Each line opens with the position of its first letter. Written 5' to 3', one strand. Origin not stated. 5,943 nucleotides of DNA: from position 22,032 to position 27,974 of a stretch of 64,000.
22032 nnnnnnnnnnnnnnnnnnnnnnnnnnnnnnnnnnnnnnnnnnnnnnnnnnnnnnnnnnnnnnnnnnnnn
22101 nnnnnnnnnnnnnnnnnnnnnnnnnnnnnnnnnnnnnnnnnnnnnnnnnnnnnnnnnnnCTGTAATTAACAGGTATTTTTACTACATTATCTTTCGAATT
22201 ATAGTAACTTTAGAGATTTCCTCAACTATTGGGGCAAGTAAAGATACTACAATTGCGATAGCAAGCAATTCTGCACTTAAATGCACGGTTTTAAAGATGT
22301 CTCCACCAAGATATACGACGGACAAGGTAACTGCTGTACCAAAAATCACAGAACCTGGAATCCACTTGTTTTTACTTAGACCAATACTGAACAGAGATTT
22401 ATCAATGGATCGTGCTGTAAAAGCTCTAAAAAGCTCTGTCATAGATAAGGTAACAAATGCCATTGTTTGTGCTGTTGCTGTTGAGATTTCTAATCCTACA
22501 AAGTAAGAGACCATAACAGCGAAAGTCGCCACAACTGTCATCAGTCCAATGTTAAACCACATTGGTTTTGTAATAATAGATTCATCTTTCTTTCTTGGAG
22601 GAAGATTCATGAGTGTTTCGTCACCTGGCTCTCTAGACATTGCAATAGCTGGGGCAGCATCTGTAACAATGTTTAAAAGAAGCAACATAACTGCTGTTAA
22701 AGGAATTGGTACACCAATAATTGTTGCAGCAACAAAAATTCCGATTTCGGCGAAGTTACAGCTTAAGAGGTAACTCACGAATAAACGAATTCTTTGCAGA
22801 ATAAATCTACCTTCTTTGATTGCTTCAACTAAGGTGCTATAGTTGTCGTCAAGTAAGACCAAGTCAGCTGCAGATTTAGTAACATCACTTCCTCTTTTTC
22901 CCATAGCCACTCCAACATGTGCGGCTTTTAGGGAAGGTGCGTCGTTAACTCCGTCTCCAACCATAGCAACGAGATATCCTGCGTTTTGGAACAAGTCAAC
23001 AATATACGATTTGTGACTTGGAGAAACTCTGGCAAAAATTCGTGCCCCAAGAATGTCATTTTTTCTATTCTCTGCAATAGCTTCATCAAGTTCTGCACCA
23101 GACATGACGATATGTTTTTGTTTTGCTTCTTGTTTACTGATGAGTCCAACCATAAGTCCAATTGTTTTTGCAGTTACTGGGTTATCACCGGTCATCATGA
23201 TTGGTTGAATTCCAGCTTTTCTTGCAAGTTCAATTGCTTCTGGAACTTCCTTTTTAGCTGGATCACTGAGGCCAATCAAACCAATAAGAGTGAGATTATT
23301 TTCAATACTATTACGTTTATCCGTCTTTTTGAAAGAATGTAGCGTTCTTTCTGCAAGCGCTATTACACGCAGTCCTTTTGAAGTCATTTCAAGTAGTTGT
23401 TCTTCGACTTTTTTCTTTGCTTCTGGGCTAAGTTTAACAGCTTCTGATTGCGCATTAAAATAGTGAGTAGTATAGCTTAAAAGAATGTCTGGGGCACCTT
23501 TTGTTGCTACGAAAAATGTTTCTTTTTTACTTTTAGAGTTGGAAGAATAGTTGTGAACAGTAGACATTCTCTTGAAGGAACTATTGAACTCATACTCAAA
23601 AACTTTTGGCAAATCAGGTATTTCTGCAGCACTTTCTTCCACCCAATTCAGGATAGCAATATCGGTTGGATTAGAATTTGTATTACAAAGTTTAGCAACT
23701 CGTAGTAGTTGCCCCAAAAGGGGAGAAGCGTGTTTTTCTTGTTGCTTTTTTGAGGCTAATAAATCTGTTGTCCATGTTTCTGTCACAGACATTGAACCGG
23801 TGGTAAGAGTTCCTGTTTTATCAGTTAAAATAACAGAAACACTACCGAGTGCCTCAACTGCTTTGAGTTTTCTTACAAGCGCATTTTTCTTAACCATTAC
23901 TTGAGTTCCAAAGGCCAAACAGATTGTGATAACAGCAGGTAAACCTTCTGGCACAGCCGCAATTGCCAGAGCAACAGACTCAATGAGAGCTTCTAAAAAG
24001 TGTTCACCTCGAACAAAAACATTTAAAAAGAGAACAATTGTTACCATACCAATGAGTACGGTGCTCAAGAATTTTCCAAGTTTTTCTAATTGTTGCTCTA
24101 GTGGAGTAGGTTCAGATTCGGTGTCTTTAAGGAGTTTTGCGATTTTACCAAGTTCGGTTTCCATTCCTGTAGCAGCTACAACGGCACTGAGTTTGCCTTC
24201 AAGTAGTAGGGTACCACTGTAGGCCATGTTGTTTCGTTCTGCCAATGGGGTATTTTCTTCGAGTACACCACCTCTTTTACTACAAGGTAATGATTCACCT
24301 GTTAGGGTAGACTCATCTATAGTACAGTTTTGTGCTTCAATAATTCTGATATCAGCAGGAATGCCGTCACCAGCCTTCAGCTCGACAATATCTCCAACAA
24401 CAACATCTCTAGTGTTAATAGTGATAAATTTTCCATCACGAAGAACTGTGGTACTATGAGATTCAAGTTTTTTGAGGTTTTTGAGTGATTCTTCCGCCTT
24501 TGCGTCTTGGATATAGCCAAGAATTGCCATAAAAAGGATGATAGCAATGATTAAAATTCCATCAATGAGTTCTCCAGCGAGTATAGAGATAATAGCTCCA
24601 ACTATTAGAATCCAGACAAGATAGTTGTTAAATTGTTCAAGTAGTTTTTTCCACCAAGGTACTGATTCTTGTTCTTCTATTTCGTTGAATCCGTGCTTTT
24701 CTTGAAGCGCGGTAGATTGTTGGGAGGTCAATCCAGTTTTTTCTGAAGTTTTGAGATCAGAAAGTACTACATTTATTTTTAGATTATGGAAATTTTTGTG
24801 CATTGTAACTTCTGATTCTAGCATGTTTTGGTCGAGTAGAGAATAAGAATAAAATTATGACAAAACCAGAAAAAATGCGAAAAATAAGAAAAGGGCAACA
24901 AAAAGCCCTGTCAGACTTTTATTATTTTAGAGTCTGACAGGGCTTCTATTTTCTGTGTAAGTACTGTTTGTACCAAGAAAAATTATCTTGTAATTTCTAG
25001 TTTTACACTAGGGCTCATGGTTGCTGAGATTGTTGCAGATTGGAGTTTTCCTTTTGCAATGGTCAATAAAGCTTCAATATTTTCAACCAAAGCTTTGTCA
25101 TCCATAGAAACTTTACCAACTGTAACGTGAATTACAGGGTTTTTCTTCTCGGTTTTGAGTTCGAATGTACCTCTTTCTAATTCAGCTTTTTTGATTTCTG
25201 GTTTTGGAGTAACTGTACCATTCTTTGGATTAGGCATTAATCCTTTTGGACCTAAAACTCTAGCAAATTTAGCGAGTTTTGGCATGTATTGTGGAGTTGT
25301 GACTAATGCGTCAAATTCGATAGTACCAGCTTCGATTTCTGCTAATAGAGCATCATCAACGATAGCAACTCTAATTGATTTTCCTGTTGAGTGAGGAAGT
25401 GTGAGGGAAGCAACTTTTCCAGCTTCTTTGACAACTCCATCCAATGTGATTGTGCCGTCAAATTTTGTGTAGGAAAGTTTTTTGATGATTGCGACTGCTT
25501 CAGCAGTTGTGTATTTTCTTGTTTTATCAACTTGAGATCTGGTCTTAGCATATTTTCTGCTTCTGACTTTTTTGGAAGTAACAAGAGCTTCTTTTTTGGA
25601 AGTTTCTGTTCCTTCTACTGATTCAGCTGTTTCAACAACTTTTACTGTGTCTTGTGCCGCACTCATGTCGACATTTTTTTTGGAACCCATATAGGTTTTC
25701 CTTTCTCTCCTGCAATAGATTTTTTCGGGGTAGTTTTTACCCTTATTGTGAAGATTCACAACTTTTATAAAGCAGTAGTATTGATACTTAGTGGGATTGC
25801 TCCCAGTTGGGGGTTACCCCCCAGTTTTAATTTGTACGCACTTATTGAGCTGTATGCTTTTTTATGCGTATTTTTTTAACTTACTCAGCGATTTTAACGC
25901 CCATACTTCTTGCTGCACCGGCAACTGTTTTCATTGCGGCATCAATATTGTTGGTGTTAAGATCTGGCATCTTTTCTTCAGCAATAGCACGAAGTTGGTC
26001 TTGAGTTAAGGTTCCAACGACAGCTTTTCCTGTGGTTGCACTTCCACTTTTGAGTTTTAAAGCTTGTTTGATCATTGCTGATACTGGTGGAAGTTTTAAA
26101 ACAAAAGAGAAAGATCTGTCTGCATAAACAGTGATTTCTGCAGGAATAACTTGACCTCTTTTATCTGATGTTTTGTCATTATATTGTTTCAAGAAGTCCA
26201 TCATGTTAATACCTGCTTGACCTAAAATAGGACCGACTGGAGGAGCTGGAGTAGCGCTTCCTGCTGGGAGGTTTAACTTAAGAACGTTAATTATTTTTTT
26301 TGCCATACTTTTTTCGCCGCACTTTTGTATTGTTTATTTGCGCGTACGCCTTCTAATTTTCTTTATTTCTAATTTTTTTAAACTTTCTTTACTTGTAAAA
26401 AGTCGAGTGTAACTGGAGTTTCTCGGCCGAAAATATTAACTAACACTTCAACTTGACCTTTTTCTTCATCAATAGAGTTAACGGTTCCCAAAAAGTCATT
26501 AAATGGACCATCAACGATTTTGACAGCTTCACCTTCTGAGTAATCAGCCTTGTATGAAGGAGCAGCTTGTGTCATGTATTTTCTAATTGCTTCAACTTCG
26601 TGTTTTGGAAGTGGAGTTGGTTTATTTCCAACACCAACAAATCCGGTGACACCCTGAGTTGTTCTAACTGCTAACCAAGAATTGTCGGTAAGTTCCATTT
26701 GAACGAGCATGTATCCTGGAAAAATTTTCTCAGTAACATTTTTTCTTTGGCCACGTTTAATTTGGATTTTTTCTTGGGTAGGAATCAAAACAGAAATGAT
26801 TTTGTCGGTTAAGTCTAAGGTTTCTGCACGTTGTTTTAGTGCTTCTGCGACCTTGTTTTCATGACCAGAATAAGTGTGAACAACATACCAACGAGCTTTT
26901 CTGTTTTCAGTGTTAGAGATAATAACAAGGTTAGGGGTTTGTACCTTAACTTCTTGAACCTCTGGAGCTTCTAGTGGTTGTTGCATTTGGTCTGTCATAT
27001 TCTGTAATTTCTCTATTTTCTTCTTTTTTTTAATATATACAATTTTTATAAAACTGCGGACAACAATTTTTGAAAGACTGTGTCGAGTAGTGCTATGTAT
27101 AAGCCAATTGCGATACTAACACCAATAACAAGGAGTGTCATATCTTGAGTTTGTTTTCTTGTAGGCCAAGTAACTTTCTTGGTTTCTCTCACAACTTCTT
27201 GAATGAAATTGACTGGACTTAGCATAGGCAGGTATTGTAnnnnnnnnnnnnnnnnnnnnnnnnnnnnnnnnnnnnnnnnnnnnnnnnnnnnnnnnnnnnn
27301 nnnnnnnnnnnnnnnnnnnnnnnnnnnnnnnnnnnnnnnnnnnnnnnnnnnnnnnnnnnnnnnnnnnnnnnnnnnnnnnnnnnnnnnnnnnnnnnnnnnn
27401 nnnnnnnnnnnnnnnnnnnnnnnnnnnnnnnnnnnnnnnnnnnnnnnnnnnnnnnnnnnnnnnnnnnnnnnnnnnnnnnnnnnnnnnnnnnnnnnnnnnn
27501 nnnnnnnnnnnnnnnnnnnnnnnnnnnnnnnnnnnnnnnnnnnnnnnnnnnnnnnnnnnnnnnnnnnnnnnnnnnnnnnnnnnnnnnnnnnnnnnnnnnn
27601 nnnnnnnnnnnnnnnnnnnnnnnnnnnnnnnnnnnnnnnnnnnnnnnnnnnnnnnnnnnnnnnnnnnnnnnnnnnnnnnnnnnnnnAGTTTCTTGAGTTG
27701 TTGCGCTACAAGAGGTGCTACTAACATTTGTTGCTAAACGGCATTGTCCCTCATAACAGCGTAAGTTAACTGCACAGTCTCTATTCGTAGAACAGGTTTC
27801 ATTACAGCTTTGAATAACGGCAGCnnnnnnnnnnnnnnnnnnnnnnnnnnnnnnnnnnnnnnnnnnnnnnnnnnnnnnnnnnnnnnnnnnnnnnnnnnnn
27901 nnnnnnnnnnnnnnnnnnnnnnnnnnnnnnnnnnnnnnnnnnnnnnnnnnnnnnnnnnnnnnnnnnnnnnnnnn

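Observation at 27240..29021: Surface protein with three tandem six-cysteine modules and a Pro/Thr linker, encoded at the head of the secE-nusG-rplKA operon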

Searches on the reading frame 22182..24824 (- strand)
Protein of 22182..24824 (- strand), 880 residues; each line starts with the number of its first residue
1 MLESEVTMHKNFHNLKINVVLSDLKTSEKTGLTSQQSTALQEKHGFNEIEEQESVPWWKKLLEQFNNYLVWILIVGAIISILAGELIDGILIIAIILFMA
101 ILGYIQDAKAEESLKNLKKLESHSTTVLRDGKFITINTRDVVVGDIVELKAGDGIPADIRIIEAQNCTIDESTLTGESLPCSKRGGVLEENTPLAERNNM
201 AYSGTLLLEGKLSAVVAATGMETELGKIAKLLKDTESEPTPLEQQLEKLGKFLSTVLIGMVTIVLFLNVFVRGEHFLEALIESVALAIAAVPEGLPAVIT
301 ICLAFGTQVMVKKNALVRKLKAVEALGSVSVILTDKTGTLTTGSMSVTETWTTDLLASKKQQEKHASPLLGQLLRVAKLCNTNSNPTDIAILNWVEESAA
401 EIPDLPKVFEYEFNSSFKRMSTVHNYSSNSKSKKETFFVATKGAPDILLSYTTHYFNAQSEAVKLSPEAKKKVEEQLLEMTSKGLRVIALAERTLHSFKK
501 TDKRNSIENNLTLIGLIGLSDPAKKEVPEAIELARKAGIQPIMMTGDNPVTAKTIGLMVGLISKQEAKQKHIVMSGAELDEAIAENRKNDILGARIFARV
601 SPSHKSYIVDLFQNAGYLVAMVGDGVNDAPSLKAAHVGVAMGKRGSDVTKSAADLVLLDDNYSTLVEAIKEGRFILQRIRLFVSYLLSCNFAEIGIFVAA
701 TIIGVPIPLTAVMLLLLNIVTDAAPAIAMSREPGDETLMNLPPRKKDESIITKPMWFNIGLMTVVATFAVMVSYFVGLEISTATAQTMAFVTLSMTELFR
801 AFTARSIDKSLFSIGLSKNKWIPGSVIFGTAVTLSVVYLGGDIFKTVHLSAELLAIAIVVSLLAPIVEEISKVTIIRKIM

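Call 90: search_protein_families(library=pfam, proteins=[window:22182-24824:-], max_evalue=0.001)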
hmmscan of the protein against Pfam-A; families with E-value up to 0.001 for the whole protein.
window:22182-24824:- (880 aa): 6 families
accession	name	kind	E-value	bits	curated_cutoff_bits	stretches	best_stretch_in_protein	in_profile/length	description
PF00122.25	E1-E2_ATPase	-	4.6e-56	189.6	28.1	1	120-313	2-181/181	E1-E2 ATPase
PF00689.26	Cation_ATPase_C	-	4.7e-43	147.4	27.3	1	706-873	1-174/175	Cation transporting ATPase, C-terminus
PF00690.31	Cation_ATPase_N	-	3.5e-20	71.9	20.4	1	12-80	1-69/69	Cation transporter/ATPase, N-terminus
PF00702.32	Hydrolase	-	8.8e-19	69.1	26.4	1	330-636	2-191/191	haloacid dehalogenase-like hydrolase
PF13246.12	Cation_ATPase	-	3.4e-11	43.5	21.7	1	382-455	19-91/91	Cation transport ATPase (P-type)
PF08282.18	Hydrolase_3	-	0.00085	19.6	20.9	0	619-667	206-253/255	haloacid dehalogenase-like hydrolase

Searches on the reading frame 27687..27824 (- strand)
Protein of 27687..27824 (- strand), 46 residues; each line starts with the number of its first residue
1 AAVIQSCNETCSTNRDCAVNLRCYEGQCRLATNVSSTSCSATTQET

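Call 36: search_protein_families(library=pfam, proteins=[window:27687-27824:-], max_evalue=10)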
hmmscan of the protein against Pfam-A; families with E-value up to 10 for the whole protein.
seq(46 aa): 3 families
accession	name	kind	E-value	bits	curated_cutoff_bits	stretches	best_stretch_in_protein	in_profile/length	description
PF23416.1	DUF7107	-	0.011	16.5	24.6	1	10-43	1-33/48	Domain of unknown function (DUF7107)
PF02977.21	CarbpepA_inh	-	0.3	11.3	25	1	4-32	5-32/46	Carboxypeptidase A inhibitor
PF00095.26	WAP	-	0.96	10.2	20.8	1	5-29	11-35/41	WAP-type (Whey Acidic Protein) 'four-disulfide core'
